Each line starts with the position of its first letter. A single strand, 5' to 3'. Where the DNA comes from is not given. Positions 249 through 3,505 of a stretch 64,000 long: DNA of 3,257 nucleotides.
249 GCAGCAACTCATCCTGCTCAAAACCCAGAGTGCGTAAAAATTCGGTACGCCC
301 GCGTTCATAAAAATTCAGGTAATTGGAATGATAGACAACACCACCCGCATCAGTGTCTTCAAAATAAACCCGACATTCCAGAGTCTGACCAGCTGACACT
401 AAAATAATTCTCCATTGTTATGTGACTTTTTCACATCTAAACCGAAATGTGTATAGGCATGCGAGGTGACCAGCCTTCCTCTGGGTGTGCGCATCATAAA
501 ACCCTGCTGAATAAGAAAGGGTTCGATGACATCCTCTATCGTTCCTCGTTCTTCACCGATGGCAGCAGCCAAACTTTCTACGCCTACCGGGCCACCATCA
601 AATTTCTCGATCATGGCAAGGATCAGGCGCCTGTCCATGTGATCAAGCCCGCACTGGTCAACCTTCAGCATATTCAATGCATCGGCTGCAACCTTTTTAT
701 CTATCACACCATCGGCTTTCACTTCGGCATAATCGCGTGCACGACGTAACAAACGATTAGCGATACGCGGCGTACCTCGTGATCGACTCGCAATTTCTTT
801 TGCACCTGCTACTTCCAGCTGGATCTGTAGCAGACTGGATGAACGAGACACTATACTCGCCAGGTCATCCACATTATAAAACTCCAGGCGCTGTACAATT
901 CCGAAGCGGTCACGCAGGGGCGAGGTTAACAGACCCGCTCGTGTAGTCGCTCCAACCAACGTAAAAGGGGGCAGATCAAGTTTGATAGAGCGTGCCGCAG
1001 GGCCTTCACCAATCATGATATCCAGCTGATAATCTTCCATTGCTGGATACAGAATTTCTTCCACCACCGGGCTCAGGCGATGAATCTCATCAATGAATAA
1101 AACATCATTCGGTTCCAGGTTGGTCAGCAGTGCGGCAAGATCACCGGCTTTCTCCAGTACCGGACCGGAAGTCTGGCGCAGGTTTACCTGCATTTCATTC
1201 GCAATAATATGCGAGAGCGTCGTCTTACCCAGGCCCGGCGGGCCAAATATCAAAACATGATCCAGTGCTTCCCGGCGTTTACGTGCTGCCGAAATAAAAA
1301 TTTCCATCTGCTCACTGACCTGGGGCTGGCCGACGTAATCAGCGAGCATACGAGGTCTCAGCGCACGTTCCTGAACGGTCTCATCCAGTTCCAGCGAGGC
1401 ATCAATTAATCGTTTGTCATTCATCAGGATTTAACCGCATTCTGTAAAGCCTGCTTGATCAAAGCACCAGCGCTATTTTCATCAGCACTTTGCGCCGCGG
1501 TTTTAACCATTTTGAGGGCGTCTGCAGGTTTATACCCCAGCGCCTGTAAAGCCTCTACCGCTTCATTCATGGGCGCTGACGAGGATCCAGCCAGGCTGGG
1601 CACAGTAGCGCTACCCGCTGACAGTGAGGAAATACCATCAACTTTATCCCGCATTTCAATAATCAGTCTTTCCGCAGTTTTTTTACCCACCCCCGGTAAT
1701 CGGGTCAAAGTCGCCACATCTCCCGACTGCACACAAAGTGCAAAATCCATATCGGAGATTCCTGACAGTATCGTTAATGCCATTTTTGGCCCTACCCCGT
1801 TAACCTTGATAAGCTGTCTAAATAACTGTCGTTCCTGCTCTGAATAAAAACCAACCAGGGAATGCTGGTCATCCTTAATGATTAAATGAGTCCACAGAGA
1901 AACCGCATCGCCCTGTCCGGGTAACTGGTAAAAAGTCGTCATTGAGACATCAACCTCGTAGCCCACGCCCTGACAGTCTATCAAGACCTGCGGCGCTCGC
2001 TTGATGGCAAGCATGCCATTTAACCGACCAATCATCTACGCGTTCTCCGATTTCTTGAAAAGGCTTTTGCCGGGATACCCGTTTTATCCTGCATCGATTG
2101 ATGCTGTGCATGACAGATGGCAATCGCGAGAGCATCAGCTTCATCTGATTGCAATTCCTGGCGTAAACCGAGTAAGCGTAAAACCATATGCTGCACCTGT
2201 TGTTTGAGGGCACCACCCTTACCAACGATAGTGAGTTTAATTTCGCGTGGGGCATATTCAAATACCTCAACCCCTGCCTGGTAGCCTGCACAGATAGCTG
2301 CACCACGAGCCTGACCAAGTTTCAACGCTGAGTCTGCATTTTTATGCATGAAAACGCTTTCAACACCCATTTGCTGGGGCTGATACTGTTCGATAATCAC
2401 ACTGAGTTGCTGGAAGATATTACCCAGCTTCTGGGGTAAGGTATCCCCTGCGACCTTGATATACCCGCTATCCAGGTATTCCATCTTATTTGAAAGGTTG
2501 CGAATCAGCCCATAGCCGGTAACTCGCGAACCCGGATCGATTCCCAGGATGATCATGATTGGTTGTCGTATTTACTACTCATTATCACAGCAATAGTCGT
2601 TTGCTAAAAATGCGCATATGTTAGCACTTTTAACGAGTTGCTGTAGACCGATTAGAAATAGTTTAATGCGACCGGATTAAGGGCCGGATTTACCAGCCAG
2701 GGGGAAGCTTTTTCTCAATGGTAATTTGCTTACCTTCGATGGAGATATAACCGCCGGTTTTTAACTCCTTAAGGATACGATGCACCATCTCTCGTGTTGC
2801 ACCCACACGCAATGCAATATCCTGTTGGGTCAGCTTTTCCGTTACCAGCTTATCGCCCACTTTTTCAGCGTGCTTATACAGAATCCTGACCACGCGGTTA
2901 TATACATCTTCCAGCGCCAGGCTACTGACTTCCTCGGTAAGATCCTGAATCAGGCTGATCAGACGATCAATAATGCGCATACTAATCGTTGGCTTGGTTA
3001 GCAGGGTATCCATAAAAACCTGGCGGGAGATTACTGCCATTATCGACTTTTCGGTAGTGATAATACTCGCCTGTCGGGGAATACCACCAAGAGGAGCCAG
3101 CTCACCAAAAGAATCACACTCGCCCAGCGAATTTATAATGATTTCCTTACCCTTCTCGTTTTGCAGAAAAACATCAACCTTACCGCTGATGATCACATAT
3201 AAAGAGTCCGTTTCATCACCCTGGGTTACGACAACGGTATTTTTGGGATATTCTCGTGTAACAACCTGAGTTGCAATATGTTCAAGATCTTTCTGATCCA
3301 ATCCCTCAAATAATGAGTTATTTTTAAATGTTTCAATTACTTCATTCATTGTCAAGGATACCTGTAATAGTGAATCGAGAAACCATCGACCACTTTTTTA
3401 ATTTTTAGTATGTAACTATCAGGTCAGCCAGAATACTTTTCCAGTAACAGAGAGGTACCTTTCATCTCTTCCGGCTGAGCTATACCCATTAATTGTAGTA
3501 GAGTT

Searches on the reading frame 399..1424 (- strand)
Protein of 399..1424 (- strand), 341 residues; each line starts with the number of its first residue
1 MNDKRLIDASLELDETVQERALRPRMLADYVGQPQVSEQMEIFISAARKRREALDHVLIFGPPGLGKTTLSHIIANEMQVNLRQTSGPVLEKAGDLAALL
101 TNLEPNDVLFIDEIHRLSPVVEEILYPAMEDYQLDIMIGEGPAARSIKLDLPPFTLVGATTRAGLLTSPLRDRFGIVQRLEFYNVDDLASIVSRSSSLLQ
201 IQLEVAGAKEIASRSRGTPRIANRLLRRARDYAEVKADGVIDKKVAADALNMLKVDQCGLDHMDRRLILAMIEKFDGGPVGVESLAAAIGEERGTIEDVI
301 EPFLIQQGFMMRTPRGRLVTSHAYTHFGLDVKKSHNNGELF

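Call 49: find_encoding_contigs(protein=window:399-1424:-, flank=10000, max_places=1)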
Protein window:399-1424:- (341 aa): 3 contigs read that carry it; 1 place shown.
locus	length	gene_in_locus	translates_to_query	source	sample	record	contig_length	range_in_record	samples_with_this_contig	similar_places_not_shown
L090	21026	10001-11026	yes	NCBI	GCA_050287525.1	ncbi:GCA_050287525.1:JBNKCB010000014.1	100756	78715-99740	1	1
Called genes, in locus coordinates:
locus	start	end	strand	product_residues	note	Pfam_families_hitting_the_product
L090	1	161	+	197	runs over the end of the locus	PF00475:IGPD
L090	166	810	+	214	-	PF00117:GATase, PF07685:GATase_3 (weak)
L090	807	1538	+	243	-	PF00977:His_biosynth, PF03060:NMO (faint), PF02581:TMP-TENI (faint), PF01207:Dus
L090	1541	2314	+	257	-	PF00977:His_biosynth, PF01207:Dus (faint), PF05690:ThiG (faint), PF03060:NMO (faint)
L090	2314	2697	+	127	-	PF01502:PRA-CH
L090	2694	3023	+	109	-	PF01503:PRA-PH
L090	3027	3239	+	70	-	PF02416:TatA_B_E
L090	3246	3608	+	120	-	PF02416:TatA_B_E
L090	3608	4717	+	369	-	PF00902:TatC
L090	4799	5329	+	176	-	-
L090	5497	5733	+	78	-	-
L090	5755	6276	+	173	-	PF12118:SprA-related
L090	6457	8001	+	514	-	PF01676:Metalloenzyme, PF06415:iPGM_N, PF01663:Phosphodiest (weak)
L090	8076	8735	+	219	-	PF00027:cNMP_binding, PF13545:HTH_Crp_2, PF00325:Crp (weak)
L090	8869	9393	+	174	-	PF02075:RuvC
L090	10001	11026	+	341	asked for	PF05496:RuvB_N, PF00004:AAA, PF07728:AAA_5 (weak), PF17864:AAA_lid_4, PF05491:WHD_RuvB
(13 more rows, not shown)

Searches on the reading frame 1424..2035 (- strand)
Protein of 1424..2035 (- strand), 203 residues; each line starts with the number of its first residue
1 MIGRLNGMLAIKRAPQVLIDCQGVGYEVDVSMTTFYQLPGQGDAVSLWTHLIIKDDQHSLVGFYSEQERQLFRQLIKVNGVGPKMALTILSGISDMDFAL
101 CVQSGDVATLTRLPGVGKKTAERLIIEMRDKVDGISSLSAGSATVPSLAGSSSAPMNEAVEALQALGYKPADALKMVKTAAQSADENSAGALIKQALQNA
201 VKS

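Call 22: search_protein_families(library=ncbifam, proteins=[window:1424-2035:-])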
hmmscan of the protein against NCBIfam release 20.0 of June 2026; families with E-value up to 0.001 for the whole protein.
window:1424-2035:- (203 aa): 2 families
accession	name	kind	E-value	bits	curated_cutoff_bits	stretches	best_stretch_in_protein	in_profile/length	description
TIGR00084.2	ruvA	equivalog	6.2e-64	215.3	85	1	1-198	1-202/202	Holliday junction branch migration protein RuvA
NF011194.0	PRK14600.1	equivalog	5.7e-21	75.1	180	1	1-199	1-185/188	Holliday junction branch migration protein RuvA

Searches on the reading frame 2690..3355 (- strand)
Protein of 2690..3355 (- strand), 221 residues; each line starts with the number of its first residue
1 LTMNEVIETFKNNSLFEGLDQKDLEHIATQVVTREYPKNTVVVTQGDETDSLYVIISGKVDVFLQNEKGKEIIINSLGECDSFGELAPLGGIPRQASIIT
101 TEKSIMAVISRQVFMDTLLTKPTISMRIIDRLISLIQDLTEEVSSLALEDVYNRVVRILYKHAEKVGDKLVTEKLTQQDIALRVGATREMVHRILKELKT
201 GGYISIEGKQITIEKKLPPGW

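Call 22: search_protein_families(library=ncbifam, proteins=[window:2690-3355:-])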
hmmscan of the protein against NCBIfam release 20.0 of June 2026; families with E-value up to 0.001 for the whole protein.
window:2690-3355:- (221 aa): 14 families
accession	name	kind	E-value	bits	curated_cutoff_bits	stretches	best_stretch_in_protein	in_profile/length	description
NF008732.0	PRK11753.1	equivalog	1.5e-32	112.8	266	1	20-213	12-210/214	cAMP-activated global transcriptional regulator CRP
NF006901.0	PRK09392.1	equivalog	1.5e-17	63.7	211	1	7-216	6-214/236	transcriptional activator FtrB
TIGR03697.1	NtcA_cyano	equivalog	3e-12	46.7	244.95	1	43-215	5-184/193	global nitrogen regulator NtcA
NF058543.1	ActPatMycb56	equivalog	4.2e-11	42.3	460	1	15-130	3-116/317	acetyltransferase Pat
NF041163.2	encap_f2b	equivalog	5.1e-10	39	400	1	14-128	77-193/450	family 2B encapsulin nanocompartment shell protein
NF053664.1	TransRegPtrACyano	equivalog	5.6e-10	38.8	300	1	49-212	27-188/196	Crp/Fnr family transcriptional regulator PtrA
NF008365.0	PRK11161.1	subfamily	3.9e-09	36.2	228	1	19-215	34-235/250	fumarate/nitrate reduction transcriptional regulator Fnr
NF050806.1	TransRegFixKCaul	equivalog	7.3e-09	35.2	300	1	30-207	22-197/215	transcriptional regulator FixK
TIGR03896.1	cyc_nuc_ocin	subfamily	1.8e-08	34.1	161.05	1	15-136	145-266/317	bacteriocin-type transport-associated protein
NF045989.1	TransRegFnrLRhodb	equivalog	1.4e-07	31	300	1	20-210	25-221/245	transcriptional regulator FnrL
NF050815.1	TransActFtrBCaul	equivalog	2.2e-05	23.8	300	1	11-215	12-215/251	transcriptional activator FtrB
NF007707.0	PRK10402.1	subfamily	4.3e-05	23.2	180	1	25-184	25-181/226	transcriptional regulator YeiL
NF010499.0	PRK13918.1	equivalog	0.00013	21.5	274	1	31-207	12-185/205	CRP/FNR family transcriptional regulator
NF052518.1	TransRegLdrP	equivalog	0.00043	20.3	300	0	39-210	7-175/195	transcriptional regulator LdrP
